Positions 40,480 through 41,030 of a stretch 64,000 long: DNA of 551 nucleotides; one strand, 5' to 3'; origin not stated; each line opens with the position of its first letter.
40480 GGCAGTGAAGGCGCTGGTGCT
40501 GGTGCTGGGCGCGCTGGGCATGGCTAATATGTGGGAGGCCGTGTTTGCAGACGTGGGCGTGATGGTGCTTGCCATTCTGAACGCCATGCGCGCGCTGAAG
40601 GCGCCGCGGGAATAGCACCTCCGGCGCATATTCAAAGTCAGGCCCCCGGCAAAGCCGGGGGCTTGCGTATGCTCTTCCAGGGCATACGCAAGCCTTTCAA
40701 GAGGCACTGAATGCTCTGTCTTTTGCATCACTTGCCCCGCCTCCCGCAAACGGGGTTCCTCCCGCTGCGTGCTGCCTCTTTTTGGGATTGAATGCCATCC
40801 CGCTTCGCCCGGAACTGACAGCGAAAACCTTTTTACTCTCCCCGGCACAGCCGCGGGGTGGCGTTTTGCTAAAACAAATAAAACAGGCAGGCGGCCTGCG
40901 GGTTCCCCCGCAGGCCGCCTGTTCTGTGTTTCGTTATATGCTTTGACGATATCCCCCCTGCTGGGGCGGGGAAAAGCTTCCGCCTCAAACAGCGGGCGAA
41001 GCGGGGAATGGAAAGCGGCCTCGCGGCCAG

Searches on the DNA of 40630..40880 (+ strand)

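Call 60: search_dna_similar(query=window:40630-40880:+, collection=plasmids, mode=distant, max_rows=10)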
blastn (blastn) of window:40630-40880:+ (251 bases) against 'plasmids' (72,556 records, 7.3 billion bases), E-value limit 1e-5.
No match.

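Call 61: search_dna_similar(query=window:40630-40880:+, collection=phages, mode=distant, max_rows=10)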
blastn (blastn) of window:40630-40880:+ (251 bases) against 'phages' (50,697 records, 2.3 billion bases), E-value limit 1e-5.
No match.
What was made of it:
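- Tried and rejected: blastn against plasmid and phage collections found nothing (calls 60, 61).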
